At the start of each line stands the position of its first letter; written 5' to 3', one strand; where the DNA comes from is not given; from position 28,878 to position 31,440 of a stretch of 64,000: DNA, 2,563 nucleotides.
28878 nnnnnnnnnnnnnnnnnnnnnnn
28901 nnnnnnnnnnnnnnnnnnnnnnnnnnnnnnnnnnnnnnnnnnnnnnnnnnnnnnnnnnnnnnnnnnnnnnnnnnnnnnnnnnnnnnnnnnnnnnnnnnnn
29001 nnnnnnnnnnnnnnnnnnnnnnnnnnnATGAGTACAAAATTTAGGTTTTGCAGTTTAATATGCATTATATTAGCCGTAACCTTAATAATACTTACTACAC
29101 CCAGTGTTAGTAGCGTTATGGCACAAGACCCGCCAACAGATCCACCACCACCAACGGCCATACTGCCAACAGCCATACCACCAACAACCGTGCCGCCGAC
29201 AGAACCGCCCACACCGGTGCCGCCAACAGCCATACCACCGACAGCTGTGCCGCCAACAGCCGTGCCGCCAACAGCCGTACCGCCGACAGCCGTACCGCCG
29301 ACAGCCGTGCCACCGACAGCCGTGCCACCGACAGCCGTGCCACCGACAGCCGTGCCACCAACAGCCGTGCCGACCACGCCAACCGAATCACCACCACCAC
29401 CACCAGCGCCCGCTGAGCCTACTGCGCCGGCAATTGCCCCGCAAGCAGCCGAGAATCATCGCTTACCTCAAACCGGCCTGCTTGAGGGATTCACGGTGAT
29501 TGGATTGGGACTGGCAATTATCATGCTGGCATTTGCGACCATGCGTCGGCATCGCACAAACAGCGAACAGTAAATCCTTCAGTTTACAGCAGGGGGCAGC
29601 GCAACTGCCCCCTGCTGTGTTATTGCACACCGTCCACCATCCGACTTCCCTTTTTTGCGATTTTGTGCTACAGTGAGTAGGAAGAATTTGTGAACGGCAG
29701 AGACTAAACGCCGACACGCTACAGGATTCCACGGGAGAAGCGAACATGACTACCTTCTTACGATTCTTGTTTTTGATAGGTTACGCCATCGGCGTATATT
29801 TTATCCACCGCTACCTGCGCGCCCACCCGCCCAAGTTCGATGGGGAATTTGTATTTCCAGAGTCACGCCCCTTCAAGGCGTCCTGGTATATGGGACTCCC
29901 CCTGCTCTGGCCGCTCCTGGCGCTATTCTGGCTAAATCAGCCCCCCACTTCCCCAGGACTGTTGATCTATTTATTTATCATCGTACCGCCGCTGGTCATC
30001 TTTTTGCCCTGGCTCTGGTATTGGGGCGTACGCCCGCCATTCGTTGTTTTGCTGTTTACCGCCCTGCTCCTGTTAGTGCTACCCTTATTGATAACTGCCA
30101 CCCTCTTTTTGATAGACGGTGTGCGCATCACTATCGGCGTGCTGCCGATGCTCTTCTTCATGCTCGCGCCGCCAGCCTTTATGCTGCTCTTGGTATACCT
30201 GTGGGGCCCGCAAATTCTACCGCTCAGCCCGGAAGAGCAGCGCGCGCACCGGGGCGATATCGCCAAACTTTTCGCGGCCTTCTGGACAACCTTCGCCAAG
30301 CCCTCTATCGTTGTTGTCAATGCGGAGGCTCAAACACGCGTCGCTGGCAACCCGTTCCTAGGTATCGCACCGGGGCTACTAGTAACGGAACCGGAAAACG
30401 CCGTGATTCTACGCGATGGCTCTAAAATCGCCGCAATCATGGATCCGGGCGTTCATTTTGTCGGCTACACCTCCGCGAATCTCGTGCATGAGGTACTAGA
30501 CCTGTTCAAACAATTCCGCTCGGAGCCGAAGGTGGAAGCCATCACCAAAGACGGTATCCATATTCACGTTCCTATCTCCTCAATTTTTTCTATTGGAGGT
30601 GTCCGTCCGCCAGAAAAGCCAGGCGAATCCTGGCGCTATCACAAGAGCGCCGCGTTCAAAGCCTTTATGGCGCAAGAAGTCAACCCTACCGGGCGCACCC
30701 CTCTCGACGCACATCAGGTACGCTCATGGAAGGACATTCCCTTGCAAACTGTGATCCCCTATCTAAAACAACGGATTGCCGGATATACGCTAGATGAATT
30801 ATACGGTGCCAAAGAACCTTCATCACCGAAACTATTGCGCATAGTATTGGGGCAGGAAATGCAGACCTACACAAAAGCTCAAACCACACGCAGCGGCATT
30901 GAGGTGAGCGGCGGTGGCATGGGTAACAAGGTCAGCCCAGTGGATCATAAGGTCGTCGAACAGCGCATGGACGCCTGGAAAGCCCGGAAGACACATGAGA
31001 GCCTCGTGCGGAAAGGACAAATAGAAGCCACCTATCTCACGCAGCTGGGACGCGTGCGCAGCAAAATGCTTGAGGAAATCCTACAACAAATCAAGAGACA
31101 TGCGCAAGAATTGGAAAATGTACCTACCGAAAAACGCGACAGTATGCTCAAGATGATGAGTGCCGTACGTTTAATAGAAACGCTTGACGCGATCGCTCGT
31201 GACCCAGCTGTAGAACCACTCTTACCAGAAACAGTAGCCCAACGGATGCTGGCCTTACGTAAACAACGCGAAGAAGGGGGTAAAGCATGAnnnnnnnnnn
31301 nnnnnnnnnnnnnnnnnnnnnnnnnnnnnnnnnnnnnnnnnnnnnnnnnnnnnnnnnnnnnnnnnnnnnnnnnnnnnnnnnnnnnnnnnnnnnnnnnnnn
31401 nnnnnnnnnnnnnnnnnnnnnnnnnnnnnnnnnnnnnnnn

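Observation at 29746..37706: Co-directional cluster: two translationally coupled SPFH/flotillin-like proteins, a hypothetical, a PfkB kinase and a membrane-anchored SF2 helicase. Candidate uncharacterised membrane-associated system.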

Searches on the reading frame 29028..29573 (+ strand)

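Call 3: search_protein_families(library=pfam, proteins=[window:29028-29573:+], max_evalue=0.01)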
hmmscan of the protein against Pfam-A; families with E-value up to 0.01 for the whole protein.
window:29028-29573:+ (181 aa): 0 families

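Call 4: search_protein_families(library=padloc, proteins=[window:29028-29573:+], max_evalue=0.01)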
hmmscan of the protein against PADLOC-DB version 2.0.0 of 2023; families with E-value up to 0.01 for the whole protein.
window:29028-29573:+ (181 aa): 0 families

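Call 6: search_protein_families(library=ncbifam, proteins=[window:29028-29573:+], max_evalue=0.01)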
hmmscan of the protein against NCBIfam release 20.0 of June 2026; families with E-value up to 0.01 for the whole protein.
window:29028-29573:+ (181 aa): 1 family
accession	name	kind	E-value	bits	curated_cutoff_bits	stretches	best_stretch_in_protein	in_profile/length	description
NF033761.1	gliding_GltJ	equivalog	0.0023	17.1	450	1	12-140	375-493/671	adventurous gliding motility protein GltJ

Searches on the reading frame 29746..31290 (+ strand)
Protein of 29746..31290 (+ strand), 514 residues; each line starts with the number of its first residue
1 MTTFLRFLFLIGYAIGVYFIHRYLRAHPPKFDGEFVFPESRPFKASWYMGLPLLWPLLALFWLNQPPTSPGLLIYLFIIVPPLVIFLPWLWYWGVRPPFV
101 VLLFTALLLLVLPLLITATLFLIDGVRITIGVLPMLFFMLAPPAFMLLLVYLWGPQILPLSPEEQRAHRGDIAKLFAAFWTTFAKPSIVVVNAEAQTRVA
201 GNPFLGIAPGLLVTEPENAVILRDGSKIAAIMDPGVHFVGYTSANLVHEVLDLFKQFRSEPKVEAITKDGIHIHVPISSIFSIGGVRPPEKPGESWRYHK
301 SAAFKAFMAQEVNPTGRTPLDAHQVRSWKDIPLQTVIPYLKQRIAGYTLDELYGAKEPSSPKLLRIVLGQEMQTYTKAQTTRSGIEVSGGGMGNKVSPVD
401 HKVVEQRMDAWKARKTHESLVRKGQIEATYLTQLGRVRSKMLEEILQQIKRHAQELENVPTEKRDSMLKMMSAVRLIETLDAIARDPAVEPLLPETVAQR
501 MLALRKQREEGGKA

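Call 3: search_protein_families(library=pfam, proteins=[window:29746-31290:+], max_evalue=0.01)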
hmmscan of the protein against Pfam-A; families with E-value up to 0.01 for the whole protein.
window:29746-31290:+ (514 aa): 1 family
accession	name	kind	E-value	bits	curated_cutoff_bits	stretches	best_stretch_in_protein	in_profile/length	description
PF01145.31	Band_7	-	0.00063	20.3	23.6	1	215-387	5-137/176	SPFH domain / Band 7 family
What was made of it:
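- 29746..31290 (+): SPFH1: 514 aa, about 4 N-terminal hydrophobic helices, then a divergent SPFH domain and a helical C-terminal region. First gene of the conserved module. Band_7 20.3 bits, below the gathering score (call 3).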

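Call 4: search_protein_families(library=padloc, proteins=[window:29746-31290:+], max_evalue=0.01)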
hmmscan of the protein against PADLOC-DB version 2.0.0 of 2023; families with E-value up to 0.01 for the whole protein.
window:29746-31290:+ (514 aa): 0 families

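Call 6: search_protein_families(library=ncbifam, proteins=[window:29746-31290:+], max_evalue=0.01)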
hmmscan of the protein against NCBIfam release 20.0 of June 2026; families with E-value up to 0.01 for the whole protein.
window:29746-31290:+ (514 aa): 0 families
